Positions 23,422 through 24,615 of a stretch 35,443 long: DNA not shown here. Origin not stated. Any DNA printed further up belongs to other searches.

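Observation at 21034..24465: Compact three-gene operon: unknown coiled-coil protein plus two tandem paralogous BrxD/DUF2791-like ATPases, without any BREX or Shango partners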

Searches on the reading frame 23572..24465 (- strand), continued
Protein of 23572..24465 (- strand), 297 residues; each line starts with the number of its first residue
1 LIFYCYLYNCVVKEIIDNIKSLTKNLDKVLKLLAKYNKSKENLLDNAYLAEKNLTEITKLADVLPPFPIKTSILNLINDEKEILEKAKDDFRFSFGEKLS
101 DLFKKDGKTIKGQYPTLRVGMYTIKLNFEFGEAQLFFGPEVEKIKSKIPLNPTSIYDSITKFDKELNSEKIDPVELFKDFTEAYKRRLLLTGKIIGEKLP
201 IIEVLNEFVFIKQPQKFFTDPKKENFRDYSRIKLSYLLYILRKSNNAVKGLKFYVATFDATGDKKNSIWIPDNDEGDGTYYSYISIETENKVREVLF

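Call 30: list_cluster_members(proteins=[P0125, P0140, P0160, P0180, P0191, P0195, P0222, P0240, P0252, P0267])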
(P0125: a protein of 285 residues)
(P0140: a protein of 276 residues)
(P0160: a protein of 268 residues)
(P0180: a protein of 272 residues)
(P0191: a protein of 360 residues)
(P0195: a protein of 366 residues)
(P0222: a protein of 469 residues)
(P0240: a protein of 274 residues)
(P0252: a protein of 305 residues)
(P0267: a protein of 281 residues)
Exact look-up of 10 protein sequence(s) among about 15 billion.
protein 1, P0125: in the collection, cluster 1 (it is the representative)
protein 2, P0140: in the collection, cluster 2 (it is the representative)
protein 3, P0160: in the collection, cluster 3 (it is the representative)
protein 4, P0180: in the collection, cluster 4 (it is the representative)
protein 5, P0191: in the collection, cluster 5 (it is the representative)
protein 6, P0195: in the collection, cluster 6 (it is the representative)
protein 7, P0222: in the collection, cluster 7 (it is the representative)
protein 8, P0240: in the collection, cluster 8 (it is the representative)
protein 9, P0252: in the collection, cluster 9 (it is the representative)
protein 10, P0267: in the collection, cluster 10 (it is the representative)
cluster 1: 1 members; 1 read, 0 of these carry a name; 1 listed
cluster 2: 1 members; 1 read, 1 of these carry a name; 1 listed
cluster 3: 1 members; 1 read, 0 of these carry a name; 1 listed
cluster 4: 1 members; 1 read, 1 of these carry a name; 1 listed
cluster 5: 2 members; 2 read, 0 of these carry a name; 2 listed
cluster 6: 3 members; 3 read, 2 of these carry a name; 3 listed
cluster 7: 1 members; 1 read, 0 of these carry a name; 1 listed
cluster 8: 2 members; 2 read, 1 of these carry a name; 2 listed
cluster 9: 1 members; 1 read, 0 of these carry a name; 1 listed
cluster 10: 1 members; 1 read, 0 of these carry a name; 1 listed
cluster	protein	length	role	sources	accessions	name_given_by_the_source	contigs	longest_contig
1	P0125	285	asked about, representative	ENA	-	-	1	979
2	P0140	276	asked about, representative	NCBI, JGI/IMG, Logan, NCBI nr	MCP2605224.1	hypothetical protein NLC29_03620 [Candidatus Aminicenantes bacterium AH-873-B07] | hypothetical protein | hypothetical protein [Candidatus Aminicenantes bacterium AH-873-B07]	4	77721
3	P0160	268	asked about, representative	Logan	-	-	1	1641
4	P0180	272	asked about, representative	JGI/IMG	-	hypothetical protein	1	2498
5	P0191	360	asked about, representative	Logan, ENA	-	-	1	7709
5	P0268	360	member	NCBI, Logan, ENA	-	-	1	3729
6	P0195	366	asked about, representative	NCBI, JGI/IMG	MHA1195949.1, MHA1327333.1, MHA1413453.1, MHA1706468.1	MAG: hypothetical protein ACTSRH_08430 [Promethearchaeota archaeon]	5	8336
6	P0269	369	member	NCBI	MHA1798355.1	MAG: hypothetical protein ACTSVY_07885 [Candidatus Helarchaeota archaeon]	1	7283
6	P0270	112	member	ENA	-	-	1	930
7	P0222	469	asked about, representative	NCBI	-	-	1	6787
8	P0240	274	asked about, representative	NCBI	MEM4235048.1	MAG: hypothetical protein QXU75_07865 [Candidatus Methanomethylicaceae archaeon]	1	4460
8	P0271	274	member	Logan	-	-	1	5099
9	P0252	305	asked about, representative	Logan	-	-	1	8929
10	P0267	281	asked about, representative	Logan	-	-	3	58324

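Call 31: fold_search(model_id=the predicted structure, library=pdb)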
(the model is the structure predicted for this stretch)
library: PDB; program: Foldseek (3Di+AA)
matches with E <= 10: 120; with E <= 0.001: 0
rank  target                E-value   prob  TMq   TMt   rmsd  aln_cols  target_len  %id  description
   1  7n9i                  5.8e-01  0.35  0.12  0.23   5.9        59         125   17  1.4A Structure of Drosophila melanogaster Frataxin (released 2022-06-22)
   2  8i4w_A                6.9e-01  0.14  0.15  0.11  20.8       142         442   14  Cryo-EM structure of 5-subunit Smc5/6 head region (released 2024-06-26)
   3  5xns_A                7.3e-01  0.23  0.19  0.15  19.4       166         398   13  Crystal structure of the Smc head domain with an extended coiled coil bound to the C-terminal domain of ScpA derived f (released 2017-08-02)
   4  1jch_A                8.6e-01  0.10  0.13  0.08  31.0       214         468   12  Crystal Structure of Colicin E3 in Complex with its Immunity Protein (released 2001-11-30)
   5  8i4w_B                1.2e+00  0.13  0.15  0.10  21.3       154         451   10  Cryo-EM structure of 5-subunit Smc5/6 head region (released 2024-06-26)
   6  2b5u_A                1.2e+00  0.08  0.13  0.08  29.7       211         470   13  Crystal Structure Of Colicin E3 V206C Mutant In Complex With Its Immunity Protein (released 2006-11-07)
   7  8t8f_D                1.3e+00  0.08  0.12  0.08  22.7       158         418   11  Smc5/6 8mer (released 2023-11-15)
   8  4hwh_A                1.6e+00  0.54  0.18  0.50   5.4        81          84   14  Crystal structure of ATBAG4 (released 2013-05-29)
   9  8hqs_A                1.6e+00  0.05  0.15  0.11  20.2       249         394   12  Cryo-EM structure of 8-subunit Smc5/6 head region (released 2024-06-19)
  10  8xyv_B                1.8e+00  0.18  0.14  0.33  13.7        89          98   26  De novo designed protein 0705-5 (released 2024-10-02)
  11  8xyv_A                1.8e+00  0.18  0.14  0.33  13.7        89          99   26  De novo designed protein 0705-5 (released 2024-10-02)
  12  5aqt_B                2.0e+00  0.21  0.14  0.32  11.1        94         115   11  Fragment-based screening of HSP70 sheds light on the functional role of ATP-binding site residues (released 2016-10-05)
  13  8t8f_E                2.0e+00  0.16  0.15  0.12  19.6       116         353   12  Smc5/6 8mer (released 2023-11-15)
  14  8pxf_A                2.0e+00  0.04  0.10  0.13  13.6        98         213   11  Crystal structure of the full length Hh1412 Dsb homodimer. (released 2024-08-07)
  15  8hqs_B                2.2e+00  0.12  0.16  0.12  16.8       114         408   15  Cryo-EM structure of 8-subunit Smc5/6 head region (released 2024-06-19)
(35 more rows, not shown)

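Call 32: find_encoding_contigs(protein=P0140, flank=8000, max_places=2)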
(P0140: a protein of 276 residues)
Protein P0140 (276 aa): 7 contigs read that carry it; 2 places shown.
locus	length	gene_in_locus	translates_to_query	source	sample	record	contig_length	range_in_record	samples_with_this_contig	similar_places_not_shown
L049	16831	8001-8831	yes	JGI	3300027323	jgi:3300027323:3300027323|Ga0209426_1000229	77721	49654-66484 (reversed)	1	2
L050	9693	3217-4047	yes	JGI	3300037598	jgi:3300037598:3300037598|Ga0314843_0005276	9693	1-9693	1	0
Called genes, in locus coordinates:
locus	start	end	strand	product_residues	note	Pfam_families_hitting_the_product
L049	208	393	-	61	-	-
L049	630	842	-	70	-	PF00165:HTH_AraC, PF12833:HTH_18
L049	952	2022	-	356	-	PF00072:Response_reg, PF13487:HD_5, PF01966:HD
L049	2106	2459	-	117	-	-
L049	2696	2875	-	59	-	-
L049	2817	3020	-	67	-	-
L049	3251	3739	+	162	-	PF08281:Sigma70_r4_2, PF04545:Sigma70_r4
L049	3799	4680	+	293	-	PF12895:ANAPC3 (faint), PF07719:TPR_2 (faint), PF21033:RMD1-3 (weak), PF00578:AhpC-TSA, PF08534:Redoxin, PF00085:Thioredoxin, PF00255:GSHPx (weak), PF13905:Thioredoxin_8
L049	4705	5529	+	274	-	PF01209:Ubie_methyltran (weak), PF05219:DREV (weak), PF07021:MetW (weak), PF13489:Methyltransf_23, PF13847:Methyltransf_31, PF08241:Methyltransf_11, PF08242:Methyltransf_12, PF13649:Methyltransf_25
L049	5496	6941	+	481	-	PF00939:Na_sulph_symp, PF03600:CitMHS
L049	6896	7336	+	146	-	-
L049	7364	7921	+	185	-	PF01871:AMMECR1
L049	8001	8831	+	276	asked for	-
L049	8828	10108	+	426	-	PF10923:BrxC_BrxD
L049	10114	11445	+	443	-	PF10923:BrxC_BrxD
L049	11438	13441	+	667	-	PF00270:DEAD, PF04851:ResIII (weak), PF00271:Helicase_C, PF22590:Cas3-like_C_2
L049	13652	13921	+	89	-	-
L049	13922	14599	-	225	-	PF07758:DUF1614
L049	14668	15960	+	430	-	PF07690:MFS_1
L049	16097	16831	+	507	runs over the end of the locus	PF07690:MFS_1, PF00854:PTR2 (weak)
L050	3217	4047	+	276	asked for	-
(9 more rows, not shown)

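Call 33: find_encoding_contigs(protein=P0195, flank=8000, max_places=2)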
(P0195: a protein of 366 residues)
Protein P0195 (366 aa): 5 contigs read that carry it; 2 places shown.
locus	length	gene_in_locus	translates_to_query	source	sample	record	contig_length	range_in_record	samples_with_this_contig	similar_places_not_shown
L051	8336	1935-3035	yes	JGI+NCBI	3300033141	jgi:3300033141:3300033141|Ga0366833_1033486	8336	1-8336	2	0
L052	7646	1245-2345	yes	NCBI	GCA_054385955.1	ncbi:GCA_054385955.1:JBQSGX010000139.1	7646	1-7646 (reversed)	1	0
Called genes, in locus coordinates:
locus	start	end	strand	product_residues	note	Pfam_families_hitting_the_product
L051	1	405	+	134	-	PF05168:HEPN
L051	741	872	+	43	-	-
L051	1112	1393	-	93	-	-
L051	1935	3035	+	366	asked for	PF07498:Rho_N (weak)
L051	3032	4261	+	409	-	PF10923:BrxC_BrxD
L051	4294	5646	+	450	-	PF10923:BrxC_BrxD, PF13191:AAA_16 (weak), PF13401:AAA_22 (faint)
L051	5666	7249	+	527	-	PF00270:DEAD, PF04851:ResIII, PF00271:Helicase_C, PF22590:Cas3-like_C_2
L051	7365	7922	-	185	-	PF08694:UFC1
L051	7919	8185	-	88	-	-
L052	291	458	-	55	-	-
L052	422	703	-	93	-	-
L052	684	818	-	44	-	-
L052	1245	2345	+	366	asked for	PF07498:Rho_N (weak)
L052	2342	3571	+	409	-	PF10923:BrxC_BrxD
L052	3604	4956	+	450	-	PF10923:BrxC_BrxD, PF13191:AAA_16 (weak), PF13401:AAA_22 (faint)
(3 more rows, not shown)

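Call 34: find_encoding_contigs(protein=P0267, flank=8000, max_places=2)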
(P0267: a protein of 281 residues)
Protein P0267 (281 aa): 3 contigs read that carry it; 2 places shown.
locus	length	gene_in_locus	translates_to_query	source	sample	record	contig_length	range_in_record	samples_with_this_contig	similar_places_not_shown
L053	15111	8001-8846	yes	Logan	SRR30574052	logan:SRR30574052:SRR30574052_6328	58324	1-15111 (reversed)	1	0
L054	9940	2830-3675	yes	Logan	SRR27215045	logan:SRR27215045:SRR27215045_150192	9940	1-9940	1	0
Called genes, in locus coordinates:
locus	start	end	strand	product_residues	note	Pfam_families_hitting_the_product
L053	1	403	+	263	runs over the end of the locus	PF09587:PGA_cap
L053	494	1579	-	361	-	PF01479:S4, PF00849:PseudoU_synth_2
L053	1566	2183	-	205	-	PF01252:Peptidase_A8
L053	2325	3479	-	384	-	-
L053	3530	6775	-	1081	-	PF00133:tRNA-synt_1, PF09334:tRNA-synt_1g, PF01406:tRNA-synt_1e (faint), PF01921:tRNA-synt_1f, PF08264:Anticodon_1, PF19302:DUF5915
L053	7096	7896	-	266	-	PF03009:GDPD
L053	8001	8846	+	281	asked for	-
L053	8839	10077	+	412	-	PF10923:BrxC_BrxD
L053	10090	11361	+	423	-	PF10923:BrxC_BrxD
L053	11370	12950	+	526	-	PF00270:DEAD, PF04851:ResIII (weak), PF00271:Helicase_C, PF22590:Cas3-like_C_2 (weak)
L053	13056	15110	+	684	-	PF02518:HATPase_c, PF00204:DNA_gyraseB, PF01751:Toprim, PF00986:DNA_gyraseB_C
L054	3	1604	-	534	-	?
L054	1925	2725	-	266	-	PF03009:GDPD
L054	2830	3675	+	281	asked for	-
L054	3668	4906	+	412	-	PF10923:BrxC_BrxD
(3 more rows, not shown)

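Call 55: find_homologous_proteins(query=L004:13517-15520:+, max_evalue=1e-30)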
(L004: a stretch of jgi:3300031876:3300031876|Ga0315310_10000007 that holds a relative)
Query L004:13517-15520:+ (667 aa): 4351 proteins with E <= 1e-30 among 8000 candidates; the best 120 are listed.
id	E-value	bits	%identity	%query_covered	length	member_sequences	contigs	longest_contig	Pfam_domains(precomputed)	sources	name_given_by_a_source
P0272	0.0e+0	1513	100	100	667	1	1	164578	PF00270.36,PF00271.38,PF22590.3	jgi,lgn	-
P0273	0.0e+0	1158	75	100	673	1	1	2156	PF00270.36,PF00271.38,PF22590.3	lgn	-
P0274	0.0e+0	1139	74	100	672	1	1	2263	PF00270.36,PF00271.38,PF22590.3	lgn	-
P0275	0.0e+0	1104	72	100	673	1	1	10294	PF00270.36,PF00271.38,PF22590.3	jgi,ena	-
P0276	0.0e+0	1098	71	100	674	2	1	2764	PF00270.36,PF00271.38,PF22590.3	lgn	-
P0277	0.0e+0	1095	72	100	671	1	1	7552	PF00270.36,PF00271.38,PF22590.3,PF04851.22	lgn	-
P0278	0.0e+0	1088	71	100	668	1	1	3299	PF00270.36,PF00271.38,PF22590.3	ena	-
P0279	0.0e+0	1084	70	100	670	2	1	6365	PF00270.36,PF00271.38,PF22590.3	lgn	-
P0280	0.0e+0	1081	71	100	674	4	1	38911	PF00270.36,PF00271.38,PF22590.3,PF04851.22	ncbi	-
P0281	0.0e+0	1078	70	99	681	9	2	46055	PF00270.36,PF00271.38,PF22590.3,PF04851.22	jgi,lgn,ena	-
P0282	0.0e+0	1073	69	100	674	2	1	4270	PF00270.36,PF00271.38,PF22590.3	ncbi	-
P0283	0.0e+0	1070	70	100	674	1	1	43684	PF00270.36,PF00271.38,PF22590.3,PF04851.22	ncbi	-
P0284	0.0e+0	1069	69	100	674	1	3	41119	PF00270.36,PF00271.38,PF22590.3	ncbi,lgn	-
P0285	0.0e+0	1064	70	99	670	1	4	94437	PF00270.36,PF00271.38,PF22590.3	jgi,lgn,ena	-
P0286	0.0e+0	1064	69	100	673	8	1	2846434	PF00270.36,PF00271.38,PF22590.3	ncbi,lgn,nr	ncbi:MAG: DEAD/DEAH box helicase [candidate division WOR-3 bacterium]|nr:MAG: DEAD/DEAH box helicase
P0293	0.0e+0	1048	69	100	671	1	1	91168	PF00270.36,PF00271.38,PF22590.3,PF04851.22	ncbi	ncbi:MAG: DEAD/DEAH box helicase [bacterium]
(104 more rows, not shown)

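Call 56: find_encoding_contigs(protein=P0293, flank=10000, max_places=2)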
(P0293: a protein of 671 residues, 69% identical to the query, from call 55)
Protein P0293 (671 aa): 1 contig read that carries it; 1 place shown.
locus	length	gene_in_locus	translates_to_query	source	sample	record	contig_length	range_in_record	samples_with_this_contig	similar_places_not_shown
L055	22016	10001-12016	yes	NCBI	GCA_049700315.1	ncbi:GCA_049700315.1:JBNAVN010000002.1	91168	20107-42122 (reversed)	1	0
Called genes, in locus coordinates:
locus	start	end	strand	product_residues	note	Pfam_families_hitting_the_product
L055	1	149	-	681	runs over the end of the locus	PF00535:Glycos_transf_2, PF10111:Glyco_tranf_2_2 (faint), PF13641:Glyco_tranf_2_3, PF13632:Glyco_trans_2_3 (weak), PF13727:CoA_binding_3, PF02397:Bac_transf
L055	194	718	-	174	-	PF04390:LptE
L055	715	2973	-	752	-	PF07719:TPR_2 (faint), PF13174:TPR_6 (faint), PF13428:TPR_14 (faint), PF13432:TPR_16 (faint), PF14559:TPR_19 (faint)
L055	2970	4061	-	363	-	PF13439:Glyco_transf_4, PF20706:GT4-conflict, PF00534:Glycos_transf_1, PF13692:Glyco_trans_1_4, PF13524:Glyco_trans_1_2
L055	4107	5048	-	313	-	PF01073:3Beta_HSD, PF01370:Epimerase, PF04321:RmlD_sub_bind, PF13460:NAD_binding_10 (weak), PF16363:GDP_Man_Dehyd, PF02719:Polysacc_synt_2, PF07993:NAD_binding_4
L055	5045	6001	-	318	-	PF01073:3Beta_HSD, PF01370:Epimerase, PF02719:Polysacc_synt_2, PF04321:RmlD_sub_bind, PF16363:GDP_Man_Dehyd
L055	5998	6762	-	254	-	PF01551:Peptidase_M23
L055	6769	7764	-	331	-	PF04389:Peptidase_M28 (faint), PF05343:Peptidase_M42, PF01546:Peptidase_M20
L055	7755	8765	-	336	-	PF05343:Peptidase_M42, PF02127:Peptidase_M18 (weak)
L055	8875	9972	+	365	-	-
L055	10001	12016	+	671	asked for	PF04851:ResIII (faint), PF00270:DEAD, PF00271:Helicase_C, PF22590:Cas3-like_C_2 (weak)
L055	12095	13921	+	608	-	PF13522:GATase_6, PF13537:GATase_7, PF01380:SIS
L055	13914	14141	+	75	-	-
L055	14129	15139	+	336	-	PF16285:DUF4931_N (weak), PF01087:GalP_UDP_transf, PF01230:HIT (faint), PF16268:DUF4921, PF02744:GalP_UDP_tr_C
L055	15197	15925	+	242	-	PF00702:Hydrolase, PF13419:HAD_2, PF13242:Hydrolase_like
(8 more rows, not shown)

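Call 57: find_encoding_contigs(protein=P0275, flank=10000, max_places=2)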
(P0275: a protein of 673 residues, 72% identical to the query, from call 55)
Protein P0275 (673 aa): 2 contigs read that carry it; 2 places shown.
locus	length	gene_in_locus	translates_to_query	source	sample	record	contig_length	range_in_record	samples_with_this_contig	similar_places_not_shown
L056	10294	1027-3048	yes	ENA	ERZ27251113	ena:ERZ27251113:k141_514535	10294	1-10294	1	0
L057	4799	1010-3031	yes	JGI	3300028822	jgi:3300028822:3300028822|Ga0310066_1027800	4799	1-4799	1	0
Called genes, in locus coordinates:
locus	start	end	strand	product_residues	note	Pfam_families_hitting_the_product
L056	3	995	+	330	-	?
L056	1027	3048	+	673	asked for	PF00270:DEAD, PF00271:Helicase_C, PF22590:Cas3-like_C_2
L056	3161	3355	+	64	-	PF01165:Ribosomal_S21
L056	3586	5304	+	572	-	PF00488:MutS_V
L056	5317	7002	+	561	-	PF01807:Zn_ribbon_DnaG, PF08275:DNAG_N, PF01751:Toprim (weak), PF13155:Toprim_2, PF13662:Toprim_4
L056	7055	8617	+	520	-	PF03979:Sigma70_r1_1, PF00140:Sigma70_r1_2, PF04542:Sigma70_r2, PF04539:Sigma70_r3, PF04545:Sigma70_r4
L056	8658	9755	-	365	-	PF00989:PAS (weak), PF08448:PAS_4, PF13426:PAS_9, PF00512:HisKA, PF02518:HATPase_c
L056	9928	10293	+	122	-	?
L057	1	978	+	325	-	?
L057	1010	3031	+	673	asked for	PF00270:DEAD, PF00271:Helicase_C, PF22590:Cas3-like_C_2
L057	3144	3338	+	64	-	PF01165:Ribosomal_S21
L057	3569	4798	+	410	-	?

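Call 59: find_encoding_contigs(protein=P0273, flank=3000, max_places=4)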
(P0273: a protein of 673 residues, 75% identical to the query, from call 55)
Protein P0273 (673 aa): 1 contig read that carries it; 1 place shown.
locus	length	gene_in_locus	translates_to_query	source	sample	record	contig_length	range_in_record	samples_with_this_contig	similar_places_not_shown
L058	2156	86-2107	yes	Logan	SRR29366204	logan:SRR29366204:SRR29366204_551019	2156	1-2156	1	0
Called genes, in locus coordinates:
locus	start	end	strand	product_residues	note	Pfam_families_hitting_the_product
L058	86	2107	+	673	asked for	PF00270:DEAD, PF00271:Helicase_C, PF22590:Cas3-like_C_2 (weak)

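Call 60: find_encoding_contigs(protein=P0002, flank=3000, max_places=4)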
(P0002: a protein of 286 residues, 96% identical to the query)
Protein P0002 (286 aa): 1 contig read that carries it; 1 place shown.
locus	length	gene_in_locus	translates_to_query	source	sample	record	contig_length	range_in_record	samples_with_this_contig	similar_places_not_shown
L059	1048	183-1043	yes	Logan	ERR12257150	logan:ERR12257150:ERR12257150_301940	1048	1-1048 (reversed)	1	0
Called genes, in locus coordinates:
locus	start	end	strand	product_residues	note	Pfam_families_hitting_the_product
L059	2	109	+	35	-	?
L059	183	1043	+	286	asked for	-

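Call 64: search_protein_families(library=pfam, proteins=[L024:11886-12476:+, L024:12593-14590:+, L024:14600-16357:+, L027:4175-5992:+, L006:1754-3040:-, L006:274-747:-, L006:1238-1630:+, L001:15677-16489:+, L007:7550-8608:-, L007:8842-10164:-], max_evalue=0.01)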
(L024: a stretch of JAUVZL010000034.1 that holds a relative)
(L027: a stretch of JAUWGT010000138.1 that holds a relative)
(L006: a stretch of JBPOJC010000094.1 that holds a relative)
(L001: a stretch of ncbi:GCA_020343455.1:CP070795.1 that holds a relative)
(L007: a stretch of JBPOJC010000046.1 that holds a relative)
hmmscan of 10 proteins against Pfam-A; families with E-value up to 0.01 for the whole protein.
L024:11886-12476:+ (196 aa): 0 families

L024:12593-14590:+ (665 aa): 1 family
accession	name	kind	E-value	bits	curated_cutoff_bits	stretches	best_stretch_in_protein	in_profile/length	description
PF01555.25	N6_N4_Mtase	-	4.7e-26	92.5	26.7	1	193-498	1-215/221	DNA methylase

L024:14600-16357:+ (585 aa): 2 families
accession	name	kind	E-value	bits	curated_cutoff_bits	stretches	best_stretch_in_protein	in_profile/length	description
PF04055.27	Radical_SAM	-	2.5e-10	41.2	29.5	1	327-499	1-152/166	Radical SAM superfamily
PF07505.17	DUF5131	-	0.00048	20.1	28.9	1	317-402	1-89/243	Protein of unknown function (DUF5131)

L027:4175-5992:+ (606 aa): 8 families
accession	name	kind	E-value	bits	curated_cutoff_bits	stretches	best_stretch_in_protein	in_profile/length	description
PF13091.12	PLDc_2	-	1.3e-10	41.7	27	1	121-225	48-132/132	PLD-like domain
PF04851.21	ResIII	-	2.1e-09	38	22.5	1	283-416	3-163/164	Type III restriction enzyme, res subunit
PF00176.29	SNF2-rel_dom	-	7.8e-09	35.5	24.9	1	362-504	113-234/290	SNF2-related domain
PF00270.35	DEAD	-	8.6e-06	26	26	1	365-416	104-161/167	DEAD/DEAH box helicase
PF09565.16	RE_NgoFVII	-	1.4e-05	24.9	23.8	1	147-229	72-153/162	NgoFVII restriction endonuclease N-terminal PLD domain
PF13401.12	AAA_22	-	0.00022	22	27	1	311-390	14-98/130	AAA domain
PF20720.3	nSTAND3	-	0.003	17.7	27.2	1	290-324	5-39/155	Novel STAND NTPase 3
PF20203.3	DUF6565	-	0.0051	17.5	24.5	1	233-296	2-66/86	Domain of unknown function (DUF6565)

L006:1754-3040:- (428 aa): 3 families
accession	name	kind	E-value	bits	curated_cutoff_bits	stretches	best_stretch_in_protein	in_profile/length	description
PF00208.27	ELFV_dehydrog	-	4.4e-70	236.6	23.4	1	182-426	1-241/241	Glutamate/Leucine/Phenylalanine/Valine dehydrogenase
PF02812.23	ELFV_dehydrog_N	-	8.4e-54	181.2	25.3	1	38-164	3-129/129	Glu/Leu/Phe/Val dehydrogenase, dimerisation domain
PF02826.25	2-Hacid_dh_C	-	0.0026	17.6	25.1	1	205-266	29-89/178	D-isomer specific 2-hydroxyacid dehydrogenase, NAD binding domain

L006:274-747:- (157 aa): 3 families
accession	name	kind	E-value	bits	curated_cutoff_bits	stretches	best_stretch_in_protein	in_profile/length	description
PF13673.13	Acetyltransf_10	-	5.3e-17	62.4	23.6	1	45-155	20-127/128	Acetyltransferase (GNAT) domain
PF00583.31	Acetyltransf_1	-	2.6e-15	57.2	20.7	1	44-135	23-116/116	Acetyltransferase (GNAT) family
PF13508.13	Acetyltransf_7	-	4.2e-12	46.7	27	1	66-136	12-83/84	Acetyltransferase (GNAT) domain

L006:1238-1630:+ (130 aa): 1 family
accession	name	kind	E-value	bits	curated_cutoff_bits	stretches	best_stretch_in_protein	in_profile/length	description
PF01894.22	UPF0047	-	8.1e-39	132.8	27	1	17-128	1-116/117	Uncharacterised protein family UPF0047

L001:15677-16489:+ (270 aa): 1 family
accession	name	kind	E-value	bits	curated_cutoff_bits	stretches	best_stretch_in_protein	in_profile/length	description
PF00041.27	fn3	-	5.6e-05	23.7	25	1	38-111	14-71/84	Fibronectin type III domain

L007:7550-8608:- (352 aa): 0 families

L007:8842-10164:- (440 aa): 4 families
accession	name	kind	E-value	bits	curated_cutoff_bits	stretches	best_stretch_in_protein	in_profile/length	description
PF13360.13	PQQ_2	-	7e-23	81.9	27.6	1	71-213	3-144/233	Outer membrane protein assembly factor BamB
PF13570.13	Beta-prop_ACSF4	-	1e-12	48.5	133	1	103-214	21-130/329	Beta-alanine-activating enzyme, beta-propeller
PF01011.28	PQQ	-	2.1e-10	40.4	26.7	0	142-208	58-135/595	Glucose/ethanol/alcohol dehydrogenase, beta-propeller domain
PF05239.21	PRC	-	0.0017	18.7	21.2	1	378-424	28-76/78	PRC-barrel domain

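Call 67: find_related_loci(query=A1, collection=viral_contigs, flank=6000)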
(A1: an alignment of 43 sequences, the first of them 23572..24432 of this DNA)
Query A1 (286 aa) in viral_contigs; peptide patterns used: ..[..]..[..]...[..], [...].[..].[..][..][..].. (x = any residue, [..] = any of these).
40 stretches matched a pattern, but none encodes a relative of the query by tblastn (E <= 1e-3).
